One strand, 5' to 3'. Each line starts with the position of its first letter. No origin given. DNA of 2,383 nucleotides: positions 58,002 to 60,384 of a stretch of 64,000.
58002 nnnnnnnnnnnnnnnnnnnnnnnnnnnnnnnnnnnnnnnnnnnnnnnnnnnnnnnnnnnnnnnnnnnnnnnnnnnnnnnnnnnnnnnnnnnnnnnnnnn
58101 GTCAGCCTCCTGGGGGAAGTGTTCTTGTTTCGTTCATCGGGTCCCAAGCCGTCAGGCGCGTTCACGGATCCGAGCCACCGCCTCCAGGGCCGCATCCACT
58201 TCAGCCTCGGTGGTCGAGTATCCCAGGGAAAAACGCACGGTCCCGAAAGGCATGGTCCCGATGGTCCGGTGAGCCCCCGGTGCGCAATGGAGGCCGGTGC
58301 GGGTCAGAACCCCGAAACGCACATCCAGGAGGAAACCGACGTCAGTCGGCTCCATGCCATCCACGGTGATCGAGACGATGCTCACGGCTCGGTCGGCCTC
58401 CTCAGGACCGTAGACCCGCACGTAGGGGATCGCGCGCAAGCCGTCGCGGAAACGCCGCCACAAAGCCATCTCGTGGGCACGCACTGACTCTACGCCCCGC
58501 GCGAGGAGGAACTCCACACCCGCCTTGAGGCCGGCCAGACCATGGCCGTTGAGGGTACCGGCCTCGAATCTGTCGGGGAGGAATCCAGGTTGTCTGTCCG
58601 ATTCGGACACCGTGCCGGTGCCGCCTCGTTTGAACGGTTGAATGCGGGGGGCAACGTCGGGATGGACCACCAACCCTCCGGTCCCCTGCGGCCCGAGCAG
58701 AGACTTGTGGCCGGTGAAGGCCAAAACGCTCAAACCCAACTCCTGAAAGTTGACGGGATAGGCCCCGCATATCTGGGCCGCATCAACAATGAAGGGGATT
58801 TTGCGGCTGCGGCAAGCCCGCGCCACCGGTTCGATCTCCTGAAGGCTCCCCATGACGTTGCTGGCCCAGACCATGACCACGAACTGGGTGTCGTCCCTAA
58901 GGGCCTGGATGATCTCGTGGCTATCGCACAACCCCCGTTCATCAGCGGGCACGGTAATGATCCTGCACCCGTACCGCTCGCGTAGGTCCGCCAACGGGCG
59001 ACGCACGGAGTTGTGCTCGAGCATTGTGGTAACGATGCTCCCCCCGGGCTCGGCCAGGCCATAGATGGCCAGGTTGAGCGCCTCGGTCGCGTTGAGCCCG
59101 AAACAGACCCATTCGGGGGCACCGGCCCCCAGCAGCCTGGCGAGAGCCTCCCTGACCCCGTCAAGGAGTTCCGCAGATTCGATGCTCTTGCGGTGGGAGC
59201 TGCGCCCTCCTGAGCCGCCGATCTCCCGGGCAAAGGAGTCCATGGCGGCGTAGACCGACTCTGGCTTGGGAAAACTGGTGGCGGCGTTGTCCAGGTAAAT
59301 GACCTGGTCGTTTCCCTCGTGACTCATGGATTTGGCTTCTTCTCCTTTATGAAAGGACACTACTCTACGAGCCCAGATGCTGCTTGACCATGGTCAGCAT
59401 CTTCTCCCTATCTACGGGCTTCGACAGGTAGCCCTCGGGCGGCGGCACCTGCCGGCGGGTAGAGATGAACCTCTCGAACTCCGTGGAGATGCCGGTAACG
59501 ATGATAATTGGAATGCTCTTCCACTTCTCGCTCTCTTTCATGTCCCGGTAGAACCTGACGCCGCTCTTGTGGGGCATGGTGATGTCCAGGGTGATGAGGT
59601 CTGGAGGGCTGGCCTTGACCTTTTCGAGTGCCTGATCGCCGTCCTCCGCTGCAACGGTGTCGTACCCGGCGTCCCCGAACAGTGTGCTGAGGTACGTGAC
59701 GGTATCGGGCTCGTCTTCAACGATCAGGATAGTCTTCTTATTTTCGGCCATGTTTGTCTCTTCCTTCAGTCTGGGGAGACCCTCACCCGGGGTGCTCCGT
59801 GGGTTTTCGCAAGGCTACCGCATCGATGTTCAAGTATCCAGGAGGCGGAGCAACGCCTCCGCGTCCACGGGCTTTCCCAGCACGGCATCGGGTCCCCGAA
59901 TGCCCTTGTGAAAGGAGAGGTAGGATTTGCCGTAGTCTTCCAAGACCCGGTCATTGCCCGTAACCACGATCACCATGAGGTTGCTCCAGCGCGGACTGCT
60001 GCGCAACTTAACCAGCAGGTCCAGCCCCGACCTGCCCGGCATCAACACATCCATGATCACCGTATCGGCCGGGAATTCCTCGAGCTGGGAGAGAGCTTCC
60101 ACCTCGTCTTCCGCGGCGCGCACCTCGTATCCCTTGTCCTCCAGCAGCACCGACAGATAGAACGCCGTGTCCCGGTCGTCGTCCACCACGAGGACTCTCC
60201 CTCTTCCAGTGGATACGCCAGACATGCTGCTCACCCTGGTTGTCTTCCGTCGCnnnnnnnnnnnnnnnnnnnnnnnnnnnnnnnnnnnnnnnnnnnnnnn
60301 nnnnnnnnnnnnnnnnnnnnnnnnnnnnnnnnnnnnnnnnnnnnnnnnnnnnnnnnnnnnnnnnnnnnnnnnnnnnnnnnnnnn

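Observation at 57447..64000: Redox/sulfur-themed signalling operon: HdrD/DsrK-like CCG Fe-S protein fused to a receiver domain, NarI-like membrane partner, PAS kinase, two CheY-like receivers, SufS-like desulfurase and a tandem Cys-less DsrC/TusE protein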

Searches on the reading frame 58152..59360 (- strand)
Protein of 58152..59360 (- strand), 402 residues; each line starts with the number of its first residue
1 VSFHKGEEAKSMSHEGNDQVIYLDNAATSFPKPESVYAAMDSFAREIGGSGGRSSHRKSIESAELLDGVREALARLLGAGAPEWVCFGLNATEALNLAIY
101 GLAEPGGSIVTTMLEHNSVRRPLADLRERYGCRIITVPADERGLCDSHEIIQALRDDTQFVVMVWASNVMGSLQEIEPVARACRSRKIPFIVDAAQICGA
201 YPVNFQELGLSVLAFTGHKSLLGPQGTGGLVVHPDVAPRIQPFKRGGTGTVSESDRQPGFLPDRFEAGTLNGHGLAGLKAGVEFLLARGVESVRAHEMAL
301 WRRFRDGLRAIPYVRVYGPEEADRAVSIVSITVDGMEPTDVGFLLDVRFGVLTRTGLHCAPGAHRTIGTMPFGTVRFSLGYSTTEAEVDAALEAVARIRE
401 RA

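Call 3: search_protein_families(library=pfam, proteins=[window:58152-59360:-], max_evalue=0.01)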
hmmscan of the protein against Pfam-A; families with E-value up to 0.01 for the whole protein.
window:58152-59360:- (402 aa): 5 families
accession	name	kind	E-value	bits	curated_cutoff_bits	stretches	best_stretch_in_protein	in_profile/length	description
PF00266.25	Aminotran_5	-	1.6e-80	271.3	21.5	1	21-390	1-370/371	Aminotransferase class-V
PF01041.23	DegT_DnrJ_EryC1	-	1e-05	25.4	19.8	1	90-248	47-203/360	DegT/DnrJ/EryC1/StrS aminotransferase family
PF00155.27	Aminotran_1_2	-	0.00011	21.9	19.7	1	54-195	32-187/361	Aminotransferase class I and II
PF01053.26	Cys_Met_Meta_PP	-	0.00031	19.9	27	1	93-232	78-212/381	Cys/Met metabolism PLP-dependent enzyme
PF01212.27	Beta_elim_lyase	-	0.0007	19.4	27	1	85-201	50-176/288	Beta-eliminating lyase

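Call 4: search_protein_families(library=ncbifam, proteins=[window:58152-59360:-], max_evalue=0.01)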
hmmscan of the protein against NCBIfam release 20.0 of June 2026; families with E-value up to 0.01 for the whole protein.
window:58152-59360:- (402 aa): 31 families (the best 25 are shown)
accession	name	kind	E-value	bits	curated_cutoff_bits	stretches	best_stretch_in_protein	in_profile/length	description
TIGR01977.1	am_tr_V_EF2568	hypoth_equivalog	6.6e-128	426.9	377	1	21-398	1-376/376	cysteine desulfurase family protein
NF040779.1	Sec_lyase_SclA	exception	4.1e-100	335.3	525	1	21-398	1-376/378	selenocysteine lyase SclA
TIGR01979.1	sufS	subfamily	7.7e-73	245.6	475.1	1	17-400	16-400/403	SufS family cysteine desulfurase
NF041166.1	f2_encap_cargo1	exception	1.7e-48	166.2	800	1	19-398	245-623/623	family 2A encapsulin nanocompartment cargo protein cysteine desulfurase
TIGR03402.1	FeS_nifS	equivalog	2.3e-44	151.7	530.75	1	21-400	1-371/379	cysteine desulfurase NifS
TIGR01976.1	am_tr_V_VC1184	hypoth_equivalog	1.1e-42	146.8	352.35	1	17-395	16-401/401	cysteine desulfurase-like protein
NF006791.0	PRK09295.1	equivalog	1.6e-42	146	661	1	19-399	23-402/406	cysteine desulfurase SufS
TIGR03392.1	FeS_syn_CsdA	equivalog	5.1e-40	137.9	493.6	1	18-397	15-391/398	cysteine desulfurase CsdA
NF008126.0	PRK10874.1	equivalog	1.3e-38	133.2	607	1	17-397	17-394/401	cysteine desulfurase CsdA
TIGR03235.1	DNA_S_dndA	equivalog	2.5e-38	132.3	480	1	22-339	1-306/353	cysteine desulfurase DndA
TIGR02006.1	IscS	equivalog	1e-37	130.2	643.2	1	20-396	4-372/402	IscS subfamily cysteine desulfurase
NF010611.0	PRK14012.1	equivalog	6.7e-36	124.1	548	1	20-396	6-376/406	IscS subfamily cysteine desulfurase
NF002806.0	PRK02948.1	subfamily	5.7e-30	104.5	304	1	20-400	1-373/381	IscS subfamily cysteine desulfurase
TIGR03403.1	nifS_epsilon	equivalog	4.3e-29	101.5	587.7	1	21-400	1-374/382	NifS family cysteine desulfurase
TIGR04343.1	egtE_PLP_lyase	equivalog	1.2e-22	80.3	400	1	21-394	15-367/370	ergothioneine biosynthesis PLP-dependent enzyme EgtE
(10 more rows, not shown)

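Call 63: search_solved_structures(query=window:58152-59327:-, max_evalue=1e-20, show_alignments=1)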
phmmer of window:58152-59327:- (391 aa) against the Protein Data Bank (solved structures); distinct sequences matched with E-value up to 1e-20: 62 (the best 60 are shown).
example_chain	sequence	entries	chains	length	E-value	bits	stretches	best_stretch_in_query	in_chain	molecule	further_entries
4w91_A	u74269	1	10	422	5e-50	174.1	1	8-388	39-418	Aminotransferase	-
5b7s_A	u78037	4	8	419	3.9e-47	164.6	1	7-380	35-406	Cysteine desulfurase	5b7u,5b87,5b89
1t3i_A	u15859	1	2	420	3.7e-46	161.4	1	8-384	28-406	Probable cysteine desulfurase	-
6wci_A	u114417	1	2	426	4.9e-44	154.4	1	8-389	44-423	Cysteine desulfurase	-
5vpr_A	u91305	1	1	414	1.1e-43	153.2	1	8-387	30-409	Cysteine desulfurase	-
4q75_A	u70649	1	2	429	3.1e-43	151.7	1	7-385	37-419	Cysteine desulfurase 2, chloroplastic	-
9ddd_A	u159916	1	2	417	1.3e-42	149.7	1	5-388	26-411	Probable cysteine desulfurase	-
8odq_B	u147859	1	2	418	1.3e-42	149.7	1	5-388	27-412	Cysteine desulfurase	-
6a6e_A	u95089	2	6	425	7.3e-42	147.2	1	7-388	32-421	Cysteine desulfurase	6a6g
4q76_A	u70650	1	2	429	7.6e-42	147.2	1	7-385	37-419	Cysteine desulfurase 2, chloroplastic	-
8kg1_A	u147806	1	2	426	2.8e-41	145.3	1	8-389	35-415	cysteine desulfurase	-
9wer_A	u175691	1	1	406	5.2e-39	137.8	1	7-386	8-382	cysteine desulfurase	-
5j8q_A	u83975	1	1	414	6e-39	137.6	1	5-389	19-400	Cysteine desulfurase SufS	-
5xt5_A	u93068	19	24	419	6.3e-39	137.6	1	5-389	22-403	Cysteine desulfurase SufS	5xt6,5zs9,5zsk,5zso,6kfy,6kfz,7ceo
7e6d_A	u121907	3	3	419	1.3e-38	136.5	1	5-389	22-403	Cysteine desulfurase SufS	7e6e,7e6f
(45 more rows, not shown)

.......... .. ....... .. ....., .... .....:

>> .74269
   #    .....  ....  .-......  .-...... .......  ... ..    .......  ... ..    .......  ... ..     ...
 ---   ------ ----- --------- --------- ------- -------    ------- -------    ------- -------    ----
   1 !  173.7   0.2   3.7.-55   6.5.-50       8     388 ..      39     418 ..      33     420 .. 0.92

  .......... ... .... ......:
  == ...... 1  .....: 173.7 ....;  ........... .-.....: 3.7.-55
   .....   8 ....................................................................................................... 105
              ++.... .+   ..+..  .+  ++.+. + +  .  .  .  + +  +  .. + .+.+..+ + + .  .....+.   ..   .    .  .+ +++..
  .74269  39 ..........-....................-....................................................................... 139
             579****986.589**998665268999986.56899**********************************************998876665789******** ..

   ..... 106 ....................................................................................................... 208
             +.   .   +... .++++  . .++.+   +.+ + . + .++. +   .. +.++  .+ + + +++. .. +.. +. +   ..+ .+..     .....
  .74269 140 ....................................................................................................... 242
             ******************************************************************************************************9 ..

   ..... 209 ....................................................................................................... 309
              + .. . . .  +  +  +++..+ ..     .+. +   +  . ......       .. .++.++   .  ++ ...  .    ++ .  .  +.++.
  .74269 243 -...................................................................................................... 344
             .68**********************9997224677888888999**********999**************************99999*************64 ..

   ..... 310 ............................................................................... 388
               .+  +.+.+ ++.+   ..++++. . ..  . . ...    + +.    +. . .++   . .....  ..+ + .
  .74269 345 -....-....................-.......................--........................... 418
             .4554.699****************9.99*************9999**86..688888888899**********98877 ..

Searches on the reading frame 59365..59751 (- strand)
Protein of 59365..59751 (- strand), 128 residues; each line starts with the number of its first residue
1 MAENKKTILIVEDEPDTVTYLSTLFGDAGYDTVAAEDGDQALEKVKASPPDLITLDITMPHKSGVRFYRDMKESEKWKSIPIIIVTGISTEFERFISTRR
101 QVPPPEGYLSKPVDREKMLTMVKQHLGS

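Call 3: search_protein_families(library=pfam, proteins=[window:59365-59751:-], max_evalue=0.01)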
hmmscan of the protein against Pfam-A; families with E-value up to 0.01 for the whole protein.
window:59365-59751:- (128 aa): 1 family
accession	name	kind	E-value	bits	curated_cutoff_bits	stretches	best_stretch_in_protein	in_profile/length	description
PF00072.30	Response_reg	-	7.5e-23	81.3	30.2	1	8-123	1-111/111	Response regulator receiver domain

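Call 4: search_protein_families(library=ncbifam, proteins=[window:59365-59751:-], max_evalue=0.01)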
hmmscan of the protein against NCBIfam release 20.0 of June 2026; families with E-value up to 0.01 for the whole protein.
window:59365-59751:- (128 aa): 92 families (the best 25 are shown)
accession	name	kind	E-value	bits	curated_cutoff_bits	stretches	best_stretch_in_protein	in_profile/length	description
NF045717.1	DVU0259_DivK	exception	1.7e-32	112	160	1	5-127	2-117/117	DVU0259 family response regulator domain-containing protein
TIGR02154.1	PhoB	equivalog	5e-20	71.8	296.2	1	5-124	2-118/226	phosphate regulon transcriptional regulator PhoB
NF008034.0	PRK10766.1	equivalog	4.7e-15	55.7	275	1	6-124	3-115/231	two-component system response regulator TorR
NF007982.1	PRK10710.1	equivalog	6.1e-15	55.4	380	1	3-124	5-120/235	envelope stress response regulator BaeR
NF040534.1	resp_reg_YycF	equivalog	8.6e-15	54.6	340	1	6-126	1-115/231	response regulator YycF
NF007135.0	PRK09581.1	equivalog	9.4e-15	54.4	474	1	7-123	4-117/457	PleD family two-component system response regulator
NF008469.0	PRK11361.1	equivalog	2.7e-14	52.7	714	1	5-124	4-118/461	acetoacetate metabolism transcriptional regulator AtoC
NF007969.0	PRK10693.1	equivalog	6.2e-14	51.8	329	1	5-87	7-87/337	two-component system response regulator RssB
NF045944.1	ResRegRpaBCyano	equivalog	6.4e-14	51.9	330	1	9-113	1-99/229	response regulator transcription factor RpaB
NF008318.0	PRK11107.1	equivalog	1e-13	50.3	890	1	6-125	668-784/920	two-component sensor histidine kinase BarA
NF008199.0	PRK10955.1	equivalog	1.2e-13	51.5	341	1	7-122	3-111/232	envelope stress response regulator transcription factor CpxR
NF038297.2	hybrid_HK_HrmK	equivalog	3.4e-13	49.1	725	1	3-124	488-606/607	hybrid histidine kinase/response regulator HrmK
NF007546.0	PRK10161.1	equivalog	5.4e-13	49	471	1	6-123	3-117/229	phosphate response regulator transcription factor PhoB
NF053854.1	RespRegPhoBBctds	equivalog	5.8e-13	48.7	270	1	8-118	1-107/225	two-component system response regulator PhoB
NF051870.1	NAssimRespRegNtrX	equivalog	6.8e-13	48.3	600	1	7-125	3-118/452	nitrogen assimilation response regulator NtrX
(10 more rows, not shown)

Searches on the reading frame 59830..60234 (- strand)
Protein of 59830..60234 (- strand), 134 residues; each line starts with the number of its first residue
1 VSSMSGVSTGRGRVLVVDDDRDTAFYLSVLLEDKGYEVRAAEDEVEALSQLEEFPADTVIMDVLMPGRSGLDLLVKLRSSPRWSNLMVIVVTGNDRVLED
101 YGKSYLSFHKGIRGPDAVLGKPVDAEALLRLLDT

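Call 3: search_protein_families(library=pfam, proteins=[window:59830-60234:-], max_evalue=0.01)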
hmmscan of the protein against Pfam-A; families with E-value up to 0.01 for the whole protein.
window:59830-60234:- (134 aa): 1 family
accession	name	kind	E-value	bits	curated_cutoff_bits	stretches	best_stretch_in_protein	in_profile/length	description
PF00072.30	Response_reg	-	1.7e-19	70.4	30.2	1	14-129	1-107/111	Response regulator receiver domain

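Call 4: search_protein_families(library=ncbifam, proteins=[window:59830-60234:-], max_evalue=0.01)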
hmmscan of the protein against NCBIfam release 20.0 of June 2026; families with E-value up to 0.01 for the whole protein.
window:59830-60234:- (134 aa): 91 families (the best 25 are shown)
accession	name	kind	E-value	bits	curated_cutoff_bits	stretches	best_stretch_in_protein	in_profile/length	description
NF045717.1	DVU0259_DivK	exception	1.5e-15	57.4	160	1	13-131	4-111/117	DVU0259 family response regulator domain-containing protein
NF047793.1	ResRegPgtA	equivalog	8.8e-14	51.1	650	1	12-133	6-118/414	two-component system response regulator PgtA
TIGR02154.1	PhoB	equivalog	3.2e-13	49.5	296.2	1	13-93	4-84/226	phosphate regulon transcriptional regulator PhoB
TIGR01818.1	ntrC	equivalog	4.6e-13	48.8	558.6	1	14-98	1-83/463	nitrogen regulation protein NR(I)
NF007135.0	PRK09581.1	equivalog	5.8e-12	45.2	474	1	13-128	4-112/457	PleD family two-component system response regulator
NF006900.1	PRK09390.1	equivalog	1.4e-11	44.3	255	1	11-95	4-86/203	response regulator FixJ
NF040689.1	MtrAB_MtrA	equivalog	1.4e-11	44.2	300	1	14-92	1-76/219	MtrAB system response regulator MtrA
NF053854.1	RespRegPhoBBctds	equivalog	1.4e-11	44.2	270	1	14-95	1-81/225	two-component system response regulator PhoB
NF040534.1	resp_reg_YycF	equivalog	1.7e-11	43.9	340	1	13-96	2-82/231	response regulator YycF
NF008199.0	PRK10955.1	equivalog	2.4e-11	44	341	1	13-91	3-80/232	envelope stress response regulator transcription factor CpxR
NF051870.1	NAssimRespRegNtrX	equivalog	4e-11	42.5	600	1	14-96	4-86/452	nitrogen assimilation response regulator NtrX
NF038297.2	hybrid_HK_HrmK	equivalog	5.5e-11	41.8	725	1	11-92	490-571/607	hybrid histidine kinase/response regulator HrmK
NF008469.0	PRK11361.1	equivalog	1.4e-10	40.5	714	1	11-91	4-82/461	acetoacetate metabolism transcriptional regulator AtoC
NF052313.1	T9SS_RR_PorX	equivalog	1.6e-10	40.4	300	1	13-95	2-82/513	T9SS response regulator signal transducer PorX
NF052596.1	RR_EAL_PvrR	equivalog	2e-10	39.9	580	1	13-133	5-122/398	response regulator cyclic di-GMP phosphodiesterase PvrR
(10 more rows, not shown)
